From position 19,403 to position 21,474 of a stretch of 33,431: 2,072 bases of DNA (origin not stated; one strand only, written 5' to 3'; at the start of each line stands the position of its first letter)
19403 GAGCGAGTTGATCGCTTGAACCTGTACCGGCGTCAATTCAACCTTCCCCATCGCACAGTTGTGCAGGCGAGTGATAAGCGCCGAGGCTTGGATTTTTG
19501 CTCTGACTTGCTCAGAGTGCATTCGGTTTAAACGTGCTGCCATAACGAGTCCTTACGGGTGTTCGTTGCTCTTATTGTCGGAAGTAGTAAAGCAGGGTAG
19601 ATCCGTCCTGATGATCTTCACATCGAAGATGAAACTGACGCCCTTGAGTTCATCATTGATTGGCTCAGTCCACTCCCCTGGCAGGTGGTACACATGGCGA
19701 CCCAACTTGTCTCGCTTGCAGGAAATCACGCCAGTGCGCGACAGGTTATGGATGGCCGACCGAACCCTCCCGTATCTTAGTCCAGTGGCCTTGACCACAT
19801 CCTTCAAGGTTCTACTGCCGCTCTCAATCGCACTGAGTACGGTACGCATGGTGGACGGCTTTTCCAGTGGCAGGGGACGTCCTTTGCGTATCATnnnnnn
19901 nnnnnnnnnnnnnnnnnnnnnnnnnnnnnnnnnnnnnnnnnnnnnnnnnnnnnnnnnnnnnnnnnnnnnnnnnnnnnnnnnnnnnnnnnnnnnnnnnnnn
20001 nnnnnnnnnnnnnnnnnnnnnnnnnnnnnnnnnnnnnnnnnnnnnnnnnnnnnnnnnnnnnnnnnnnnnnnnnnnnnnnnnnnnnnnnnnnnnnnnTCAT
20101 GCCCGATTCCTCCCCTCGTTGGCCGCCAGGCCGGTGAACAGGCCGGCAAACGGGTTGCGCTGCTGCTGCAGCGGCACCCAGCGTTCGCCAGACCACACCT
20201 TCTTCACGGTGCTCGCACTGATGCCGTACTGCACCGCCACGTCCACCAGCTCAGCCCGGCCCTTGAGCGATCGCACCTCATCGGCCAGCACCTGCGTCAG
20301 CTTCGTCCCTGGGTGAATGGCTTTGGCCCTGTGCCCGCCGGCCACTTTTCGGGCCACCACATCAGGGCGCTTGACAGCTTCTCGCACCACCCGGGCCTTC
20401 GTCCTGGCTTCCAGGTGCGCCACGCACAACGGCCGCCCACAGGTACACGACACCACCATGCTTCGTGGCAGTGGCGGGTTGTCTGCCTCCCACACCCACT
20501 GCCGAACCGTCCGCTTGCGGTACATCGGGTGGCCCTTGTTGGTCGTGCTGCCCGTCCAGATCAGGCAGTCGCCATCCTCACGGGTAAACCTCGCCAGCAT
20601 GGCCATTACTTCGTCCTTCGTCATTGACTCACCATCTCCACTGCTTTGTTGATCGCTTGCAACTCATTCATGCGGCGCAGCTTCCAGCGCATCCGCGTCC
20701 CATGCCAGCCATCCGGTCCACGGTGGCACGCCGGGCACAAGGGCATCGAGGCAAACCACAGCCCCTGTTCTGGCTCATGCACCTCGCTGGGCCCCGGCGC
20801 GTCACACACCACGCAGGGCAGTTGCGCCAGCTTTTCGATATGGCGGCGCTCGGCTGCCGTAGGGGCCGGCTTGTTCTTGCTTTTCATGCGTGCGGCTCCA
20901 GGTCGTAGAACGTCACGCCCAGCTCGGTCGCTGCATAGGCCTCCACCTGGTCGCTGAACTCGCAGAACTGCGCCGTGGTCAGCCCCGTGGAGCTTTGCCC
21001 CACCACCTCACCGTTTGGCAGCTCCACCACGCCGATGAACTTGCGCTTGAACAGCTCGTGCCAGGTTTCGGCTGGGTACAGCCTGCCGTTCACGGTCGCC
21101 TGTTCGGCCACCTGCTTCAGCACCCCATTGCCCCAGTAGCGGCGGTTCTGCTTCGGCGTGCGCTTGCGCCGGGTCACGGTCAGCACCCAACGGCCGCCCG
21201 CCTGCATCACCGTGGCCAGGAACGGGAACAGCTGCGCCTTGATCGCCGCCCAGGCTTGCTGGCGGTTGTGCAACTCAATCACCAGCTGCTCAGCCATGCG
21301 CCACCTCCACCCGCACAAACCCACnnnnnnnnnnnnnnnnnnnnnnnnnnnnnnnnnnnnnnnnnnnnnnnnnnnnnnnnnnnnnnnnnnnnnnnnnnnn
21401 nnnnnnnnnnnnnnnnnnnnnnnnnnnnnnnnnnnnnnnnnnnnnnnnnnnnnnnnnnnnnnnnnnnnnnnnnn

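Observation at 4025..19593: Oriented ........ motif recurs in the intergenic gaps of the late (packaging and morphogenesis) region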

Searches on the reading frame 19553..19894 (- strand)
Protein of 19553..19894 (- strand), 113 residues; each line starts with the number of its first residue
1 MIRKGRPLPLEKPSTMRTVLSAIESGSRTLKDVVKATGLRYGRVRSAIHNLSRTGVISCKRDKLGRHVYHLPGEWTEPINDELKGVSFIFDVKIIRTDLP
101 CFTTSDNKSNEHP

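Call 16: search_protein_families(library=phrogs, max_evalue=0.001, proteins=[window:19553-19894:-])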
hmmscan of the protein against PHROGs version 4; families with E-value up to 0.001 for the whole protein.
window:19553-19894:- (113 aa): 0 families

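Call 28: find_homologous_proteins(query=window:19553-19894:-, max_evalue=0.001)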
Query window:19553-19894:- (113 aa): 2 proteins with E <= 0.001 among 7 candidates.
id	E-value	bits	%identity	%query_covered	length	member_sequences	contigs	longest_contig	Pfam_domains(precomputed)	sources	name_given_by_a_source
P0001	2.7e-69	248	99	100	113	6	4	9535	-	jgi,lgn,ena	-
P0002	5.0e-35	138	62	99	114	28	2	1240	-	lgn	-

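Call 33: search_protein_families(library=pfam, max_evalue=10, proteins=[window:19556-19894:-])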
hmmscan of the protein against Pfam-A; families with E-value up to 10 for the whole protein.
seq(113 aa): 7 families
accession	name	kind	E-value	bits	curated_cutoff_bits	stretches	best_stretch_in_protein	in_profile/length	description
PF01978.25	TrmB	-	0.01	16.1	25.6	1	24-70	19-63/68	Sugar-specific transcriptional regulator TrmB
PF24270.1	HTH_Cmi2_C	-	0.038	14.7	27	1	18-62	79-123/125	Cmi2, C-terminal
PF24409.1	wHTH-PRTase_assc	-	0.052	14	27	1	18-60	2-44/83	wHTH-PRTase associated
PF02002.24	TFIIE_alpha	-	0.092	13.1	22.9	1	19-63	18-63/105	TFIIE alpha subunit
PF12802.13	MarR_2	-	0.14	12.8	27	1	19-57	10-50/61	MarR family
PF07848.18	PaaX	-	0.16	12.7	24.8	1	28-71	24-66/70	PaaX-like protein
PF06224.18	AlkZ-like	-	0.28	11.2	25.9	1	28-84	185-240/329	DNA glycosylase AlkZ-like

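Call 34: search_solved_structures(query=window:19556-19894:-, max_evalue=10)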
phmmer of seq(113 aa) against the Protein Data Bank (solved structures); distinct sequences matched with E-value up to 10: 3.
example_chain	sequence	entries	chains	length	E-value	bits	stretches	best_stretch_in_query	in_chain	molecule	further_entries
6pcp_A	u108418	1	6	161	0.7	13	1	18-66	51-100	MarR family transcriptional regulator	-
6pco_A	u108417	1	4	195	0.96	12.6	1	18-66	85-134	MarR-family transcriptional regulator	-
2kko_A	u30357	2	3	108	1.6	11.9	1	18-74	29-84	POSSIBLE TRANSCRIPTIONAL REGULATORY PROTEIN (POSSIBLY ARSR-FAMILY) | Possible transcriptional regulatory arsR-family protein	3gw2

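Call 37: find_homologous_proteins(query=A1, max_evalue=0.001)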
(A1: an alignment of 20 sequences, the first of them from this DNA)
Query A1 (20 sequences) (113 aa, profile of the alignment): 55 proteins with E <= 0.001 among 331 candidates.
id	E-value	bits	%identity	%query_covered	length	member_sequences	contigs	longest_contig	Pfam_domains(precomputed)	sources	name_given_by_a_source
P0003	3.0e-37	144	43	82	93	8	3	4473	-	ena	-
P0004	8.0e-37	143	40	82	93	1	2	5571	-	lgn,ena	-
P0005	1.7e-36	142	41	82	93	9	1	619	-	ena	-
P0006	2.8e-36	141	40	82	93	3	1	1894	-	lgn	-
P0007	3.7e-36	141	39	81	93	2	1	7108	-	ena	-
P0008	6.5e-35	137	46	82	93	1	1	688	-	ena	-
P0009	8.0e-35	136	41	82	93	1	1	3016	-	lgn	-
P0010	1.2e-34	136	40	82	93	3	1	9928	-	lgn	-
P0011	9.5e-34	133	45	81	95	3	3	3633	-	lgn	-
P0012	1.7e-32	129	46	82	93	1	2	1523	-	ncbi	-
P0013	8.8e-32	127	58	99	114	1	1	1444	-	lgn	-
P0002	1.1e-31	126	62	99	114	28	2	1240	-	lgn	-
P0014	1.1e-31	126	46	82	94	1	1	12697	-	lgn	-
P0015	8.1e-31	124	51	100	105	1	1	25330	-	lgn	-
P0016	2.9e-30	122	50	100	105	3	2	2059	-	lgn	-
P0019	8.5e-30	120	42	83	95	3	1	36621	-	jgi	jgi:hypothetical protein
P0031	8.1e-28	114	35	98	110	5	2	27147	-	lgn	-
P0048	2.7e-20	90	53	99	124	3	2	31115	-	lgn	-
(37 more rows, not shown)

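Call 45: predict_structure(alignment_id=A2)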
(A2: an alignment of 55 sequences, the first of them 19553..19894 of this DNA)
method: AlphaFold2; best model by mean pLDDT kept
length: 113 residues; sequences in the alignment: 55
mean_pLDDT: 80.8   pTM: 0.58
mean pLDDT of the five models: 80.8, 78.3, 78.2, 77.9, 77.4
residues with pLDDT >= 90: 53; 70-90: 33; 50-70: 24; < 50: 3
segments of 3 or more residues with pLDDT < 50: 111-113
pLDDT, mean of each block of 10 residues (from residue 1): 74 91 94 96 97 92 91 75 76 61 53 45
secondary structure, 60 per line:
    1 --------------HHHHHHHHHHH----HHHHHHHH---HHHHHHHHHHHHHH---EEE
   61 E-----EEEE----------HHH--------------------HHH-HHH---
elements in order: H15-25 H30-37 H41-54 E58-61 E67-70

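Call 47: search_protein_representatives(alignment_id=A2)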
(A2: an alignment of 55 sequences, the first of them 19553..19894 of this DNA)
Query: 55 sequences, 98 profile positions. Proteins with E-value up to 0.001 (for the whole library): 137; up to 1e-10: 63; up to 1e-30: 2. The best 137 are listed.
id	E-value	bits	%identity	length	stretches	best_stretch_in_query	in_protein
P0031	3.1e-35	136.3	-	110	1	1-97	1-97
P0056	5.3e-32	125.9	-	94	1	1-94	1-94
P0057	1.2e-30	121.5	-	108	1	1-97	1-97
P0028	2.2e-30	120.7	-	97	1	1-97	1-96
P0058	5.0e-30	119.6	-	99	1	1-94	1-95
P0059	1.0e-29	118.6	-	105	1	1-94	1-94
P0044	3.0e-29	117.1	-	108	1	1-97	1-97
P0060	4.5e-29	116.5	-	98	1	1-92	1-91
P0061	1.3e-28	115.0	-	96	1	1-94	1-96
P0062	3.3e-28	113.7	-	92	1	1-94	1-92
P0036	3.4e-28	113.7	-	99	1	1-95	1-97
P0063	4.4e-28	113.4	-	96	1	1-95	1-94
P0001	8.7e-28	112.4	-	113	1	1-94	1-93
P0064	2.7e-27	110.8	-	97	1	1-97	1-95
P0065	5.3e-26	106.7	-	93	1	2-94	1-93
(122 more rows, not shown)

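Call 48: fold_search(model_id=the predicted structure, library=pdb)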
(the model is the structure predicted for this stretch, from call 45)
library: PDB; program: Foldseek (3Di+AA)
matches with E <= 10: 1868; with E <= 0.001: 1
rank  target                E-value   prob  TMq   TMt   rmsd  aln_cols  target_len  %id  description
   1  6pcp_A                5.9e-04  1.00  0.50  0.41   2.5        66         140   24  Mechanism for regulation of DNA binding of Bordetella bronchiseptica BpsR by 6-hydroxynicotinic acid (released 2019-11-06)
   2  6pco_A                1.3e-03  1.00  0.50  0.41   1.4        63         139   25  Mechanism for regulation of DNA binding of Bordetella bronchiseptica BpsR by 6-hydroxynicotinic acid (released 2019-11-06)
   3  6pcp_B                1.5e-03  1.00  0.49  0.42   1.7        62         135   26  Mechanism for regulation of DNA binding of Bordetella bronchiseptica BpsR by 6-hydroxynicotinic acid (released 2019-11-06)
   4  6pcp_C                1.7e-03  1.00  0.46  0.38   3.8        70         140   23  Mechanism for regulation of DNA binding of Bordetella bronchiseptica BpsR by 6-hydroxynicotinic acid (released 2019-11-06)
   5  6pco_C                1.8e-03  1.00  0.49  0.42   5.4        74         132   23  Mechanism for regulation of DNA binding of Bordetella bronchiseptica BpsR by 6-hydroxynicotinic acid (released 2019-11-06)
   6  6pco_B                2.3e-03  1.00  0.45  0.38   4.6        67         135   21  Mechanism for regulation of DNA binding of Bordetella bronchiseptica BpsR by 6-hydroxynicotinic acid (released 2019-11-06)
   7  3eyy_A                3.0e-03  1.00  0.51  0.44   2.6        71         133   20  Structural basis for the specialization of Nur, a nickel-specific Fur homologue, in metal sensing and DNA recognition (released 2009-06-09)
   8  3i53_B                3.2e-03  1.00  0.40  0.16   2.9        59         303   25  Crystal structure of an O-methyltransferase (NcsB1) from neocarzinostatin biosynthesis in complex with S-adenosyl-L-ho (released 2009-09-01)
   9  9gc3_A                3.6e-03  1.00  0.42  0.10  11.3        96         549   16  yeast TFIIIC TauB subcomplex bound to a tRNA gene (released 2024-11-27)
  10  9lac_B                4.3e-03  1.00  0.35  0.13   3.2        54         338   30  Comparative analysis of functions and catalytic mechanisms of methyltransferases involved in anthracycline biosynthesi (released 2026-01-07)
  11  4lln_D                4.6e-03  1.00  0.42  0.35   2.9        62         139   24  Crystal structure of S. aureus MepR-DNA complex (released 2014-05-14)
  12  3i53_A                4.9e-03  1.00  0.38  0.14   2.9        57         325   28  Crystal structure of an O-methyltransferase (NcsB1) from neocarzinostatin biosynthesis in complex with S-adenosyl-L-ho (released 2009-09-01)
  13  3eco_A                5.3e-03  1.00  0.43  0.37   2.7        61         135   24  Crystal structure of MepR, a transcription regulator of the Staphylococcus aureus multidrug efflux pump MepA (released 2009-02-10)
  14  2eth_A                5.3e-03  1.00  0.45  0.37   3.0        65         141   14  Crystal structure of a marr-like transcriptional regulator (tm0816) from thermotoga maritima at 2.50 A resolution (released 2005-11-08)
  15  5ffx_D                5.6e-03  1.00  0.46  0.38   3.1        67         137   19  S. aureus MepR G34K Mutant (released 2016-12-21)
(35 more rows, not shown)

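Call 71: find_encoding_contigs(protein=P0031, flank=10000, max_places=1)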
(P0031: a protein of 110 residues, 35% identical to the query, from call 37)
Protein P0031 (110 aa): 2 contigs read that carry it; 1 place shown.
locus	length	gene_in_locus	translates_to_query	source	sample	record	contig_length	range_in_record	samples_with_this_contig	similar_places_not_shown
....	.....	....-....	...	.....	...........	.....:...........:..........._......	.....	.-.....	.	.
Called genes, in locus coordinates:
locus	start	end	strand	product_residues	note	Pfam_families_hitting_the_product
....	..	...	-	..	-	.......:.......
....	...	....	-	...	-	-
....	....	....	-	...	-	-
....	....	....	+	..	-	-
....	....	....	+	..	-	-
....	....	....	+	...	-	-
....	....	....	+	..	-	-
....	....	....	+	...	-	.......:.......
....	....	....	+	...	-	-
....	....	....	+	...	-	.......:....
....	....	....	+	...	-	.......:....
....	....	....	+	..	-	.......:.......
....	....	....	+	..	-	-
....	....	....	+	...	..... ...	-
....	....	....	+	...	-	-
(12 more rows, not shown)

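Call 72: find_encoding_contigs(protein=P0019, flank=10000, max_places=1)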
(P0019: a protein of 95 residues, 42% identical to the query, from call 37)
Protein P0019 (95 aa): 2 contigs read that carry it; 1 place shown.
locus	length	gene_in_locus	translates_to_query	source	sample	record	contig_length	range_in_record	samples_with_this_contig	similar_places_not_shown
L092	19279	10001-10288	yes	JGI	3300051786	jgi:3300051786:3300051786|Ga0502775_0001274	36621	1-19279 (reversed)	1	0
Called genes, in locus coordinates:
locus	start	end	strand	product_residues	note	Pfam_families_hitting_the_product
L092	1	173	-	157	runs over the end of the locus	PF00436:SSB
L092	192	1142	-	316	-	PF03837:RecT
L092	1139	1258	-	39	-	-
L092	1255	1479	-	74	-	-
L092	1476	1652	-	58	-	-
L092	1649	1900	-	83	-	-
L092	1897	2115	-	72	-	-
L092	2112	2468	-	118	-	-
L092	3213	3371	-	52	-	-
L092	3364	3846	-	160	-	PF22253:DUF6948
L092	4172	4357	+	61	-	PF14549:P22_Cro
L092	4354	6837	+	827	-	PF01555:N6_N4_Mtase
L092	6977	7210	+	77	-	-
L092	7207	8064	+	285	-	PF07120:DUF1376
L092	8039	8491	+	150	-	-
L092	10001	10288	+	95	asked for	-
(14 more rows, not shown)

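Call 73: find_encoding_contigs(protein=P0015, flank=10000, max_places=1)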
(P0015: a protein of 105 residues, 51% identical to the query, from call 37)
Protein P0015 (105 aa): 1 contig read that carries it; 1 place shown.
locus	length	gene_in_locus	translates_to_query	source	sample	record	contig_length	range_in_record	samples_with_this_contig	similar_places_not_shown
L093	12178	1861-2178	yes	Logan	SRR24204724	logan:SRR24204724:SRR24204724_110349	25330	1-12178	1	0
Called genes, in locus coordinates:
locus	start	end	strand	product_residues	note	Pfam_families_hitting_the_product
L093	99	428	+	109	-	-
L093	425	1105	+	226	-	PF01170:UPF0020 (faint), PF01555:N6_N4_Mtase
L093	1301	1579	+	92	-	-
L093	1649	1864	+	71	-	-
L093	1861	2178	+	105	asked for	-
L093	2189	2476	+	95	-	-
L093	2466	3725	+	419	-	PF04466:Terminase_3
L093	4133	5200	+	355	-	-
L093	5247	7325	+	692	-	PF23899:SU10_portal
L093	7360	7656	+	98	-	-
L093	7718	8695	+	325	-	-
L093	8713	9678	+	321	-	PF17236:SU10_MCP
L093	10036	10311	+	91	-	PF05225:HTH_psq (weak)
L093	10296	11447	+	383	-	PF18838:LPD23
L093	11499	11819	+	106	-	-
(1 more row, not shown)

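Call 74: find_encoding_contigs(protein=P0048, flank=10000, max_places=1)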
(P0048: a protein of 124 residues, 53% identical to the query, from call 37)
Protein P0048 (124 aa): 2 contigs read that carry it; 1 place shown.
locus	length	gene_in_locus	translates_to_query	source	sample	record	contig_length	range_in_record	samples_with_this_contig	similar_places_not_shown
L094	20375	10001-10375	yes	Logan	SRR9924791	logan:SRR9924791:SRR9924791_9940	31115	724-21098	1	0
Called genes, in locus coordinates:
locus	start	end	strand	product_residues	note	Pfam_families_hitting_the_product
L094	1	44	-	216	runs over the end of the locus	PF02511:Thy1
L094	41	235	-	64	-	-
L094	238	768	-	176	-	-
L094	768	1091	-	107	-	-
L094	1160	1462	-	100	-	-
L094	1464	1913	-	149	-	-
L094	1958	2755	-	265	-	-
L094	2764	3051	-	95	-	-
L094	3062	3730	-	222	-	PF04404:ERF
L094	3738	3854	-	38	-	-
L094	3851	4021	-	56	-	-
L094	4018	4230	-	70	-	-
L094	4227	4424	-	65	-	-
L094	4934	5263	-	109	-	-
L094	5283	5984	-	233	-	PF00717:Peptidase_S24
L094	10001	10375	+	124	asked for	-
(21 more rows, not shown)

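Call 85: fold_search(model_id=the predicted structure, library=viral)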
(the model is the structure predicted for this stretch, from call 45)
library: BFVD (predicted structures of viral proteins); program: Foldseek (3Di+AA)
matches with E <= 10: 1485; with E <= 0.001: 6
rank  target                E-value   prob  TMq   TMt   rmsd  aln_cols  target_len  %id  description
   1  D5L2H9                4.0e-04  1.00  0.46  0.47  15.2       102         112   16  Uncharacterized protein [uncultured virus]
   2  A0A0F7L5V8            4.9e-04  1.00  0.49  0.41   1.5        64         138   31  Uncharacterized protein [uncultured marine virus]
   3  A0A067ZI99            5.2e-04  1.00  0.48  0.59   7.4        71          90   28  (no name in the UniProt tables at hand)
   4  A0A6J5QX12            5.9e-04  1.00  0.47  0.42  11.2       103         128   12  Helix-turn-helix domain containing protein [uncultured Caudovirales phage]
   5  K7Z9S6                8.1e-04  1.00  0.46  0.75   2.2        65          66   17  Putative transcriptional regulator-HTH domain [Serratia phage phiMAM1]
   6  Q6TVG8                9.9e-04  1.00  0.43  0.27  12.9        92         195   20  ORF020 dsRNA-binding PKR inhibitor [Bovine papular stomatitis virus]
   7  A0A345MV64            1.1e-03  1.00  0.42  0.59   3.5        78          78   18  (no name in the UniProt tables at hand)
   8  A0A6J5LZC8            1.1e-03  1.00  0.47  0.19  18.9       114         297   20  Helix-turn-helix domain containing protein [uncultured Caudovirales phage]
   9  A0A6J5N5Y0            1.2e-03  1.00  0.48  0.14  13.0       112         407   16  Helix-turn-helix domain containing protein [uncultured Caudovirales phage]
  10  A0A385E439            1.3e-03  1.00  0.49  0.41   4.3        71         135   18  (no name in the UniProt tables at hand)
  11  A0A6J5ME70            1.3e-03  1.00  0.44  0.18  11.5       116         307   16  Helix-turn-helix domain containing protein [uncultured Caudovirales phage]
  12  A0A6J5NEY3            1.4e-03  1.00  0.45  0.45   4.2        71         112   15  Uncharacterized protein [uncultured Caudovirales phage]
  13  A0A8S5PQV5            1.4e-03  1.00  0.44  0.37   4.7        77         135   19  Ftsk gamma domain [Siphoviridae sp. ctAiL5]
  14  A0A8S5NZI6            1.5e-03  1.00  0.43  0.11  17.2       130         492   15  Helix-turn-helix domain protein [Siphoviridae sp. ct16C7]
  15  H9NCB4                1.5e-03  1.00  0.44  0.17   6.1        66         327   12  (no name in the UniProt tables at hand)
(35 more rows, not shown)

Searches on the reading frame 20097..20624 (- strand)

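Call 8: search_protein_families(library=pfam, max_evalue=0.01, proteins=[window:20097-20624:-])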
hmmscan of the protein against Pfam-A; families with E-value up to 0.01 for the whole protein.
window:20097-20624:- (175 aa): 0 families

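Call 9: search_protein_families(library=phrogs, max_evalue=0.001, proteins=[window:20097-20624:-])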
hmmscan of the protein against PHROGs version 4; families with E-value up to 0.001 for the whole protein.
window:20097-20624:- (175 aa): 7 families
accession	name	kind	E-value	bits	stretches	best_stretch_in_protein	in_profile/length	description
phrog_826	-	DNA, RNA and nucleotide metabolism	9.6e-12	46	1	9-85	74-160/281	HNH endonuclease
phrog_1872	-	DNA, RNA and nucleotide metabolism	1.3e-08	35.9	1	5-88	18-114/166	endonuclease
phrog_59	-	DNA, RNA and nucleotide metabolism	6.5e-06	26.8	1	16-150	154-273/423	HNH endonuclease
phrog_4842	-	DNA, RNA and nucleotide metabolism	1.8e-05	25.6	1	16-77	73-141/154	HNH endonuclease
phrog_6254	-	DNA, RNA and nucleotide metabolism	4.1e-05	24.9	1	16-146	10-150/154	HNH endonuclease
phrog_3593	-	DNA, RNA and nucleotide metabolism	4.5e-05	24.2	1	11-82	61-139/210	HNH endonuclease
phrog_664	-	DNA, RNA and nucleotide metabolism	0.00022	22.1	1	88-156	52-133/210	DNA binding protein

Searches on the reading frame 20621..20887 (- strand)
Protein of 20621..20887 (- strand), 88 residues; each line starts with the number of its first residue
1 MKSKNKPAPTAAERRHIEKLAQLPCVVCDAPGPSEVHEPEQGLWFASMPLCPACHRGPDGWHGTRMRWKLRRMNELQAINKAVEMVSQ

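Call 8: search_protein_families(library=pfam, max_evalue=0.01, proteins=[window:20621-20887:-])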
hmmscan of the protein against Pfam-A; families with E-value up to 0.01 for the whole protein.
window:20621-20887:- (88 aa): 1 family
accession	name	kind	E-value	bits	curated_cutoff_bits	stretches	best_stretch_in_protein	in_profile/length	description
PF16786.11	RecA_dep_nuc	-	0.0015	19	26.9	0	9-32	1-24/103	Recombination enhancement, RecA-dependent nuclease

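Call 9: search_protein_families(library=phrogs, max_evalue=0.001, proteins=[window:20621-20887:-])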
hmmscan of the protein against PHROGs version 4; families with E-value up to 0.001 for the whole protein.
window:20621-20887:- (88 aa): 1 family
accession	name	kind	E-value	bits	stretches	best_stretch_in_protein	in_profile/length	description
phrog_1588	-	unknown function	4.5e-14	53.4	1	3-87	17-114/132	-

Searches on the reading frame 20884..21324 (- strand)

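Call 8: search_protein_families(library=pfam, max_evalue=0.01, proteins=[window:20884-21324:-])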
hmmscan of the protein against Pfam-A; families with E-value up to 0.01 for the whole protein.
window:20884-21324:- (146 aa): 1 family
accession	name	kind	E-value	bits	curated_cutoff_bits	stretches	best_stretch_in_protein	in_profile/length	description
PF05772.17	NinB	-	8.4e-10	39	23.8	1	27-139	16-130/131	NinB protein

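Call 9: search_protein_families(library=phrogs, max_evalue=0.001, proteins=[window:20884-21324:-])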
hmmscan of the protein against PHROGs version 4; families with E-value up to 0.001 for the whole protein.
window:20884-21324:- (146 aa): 1 family
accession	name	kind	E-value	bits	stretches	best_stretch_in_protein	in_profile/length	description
phrog_72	-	DNA, RNA and nucleotide metabolism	2.6e-20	74.2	1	10-139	8-142/161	NinB/ Orf homologous recombination mediator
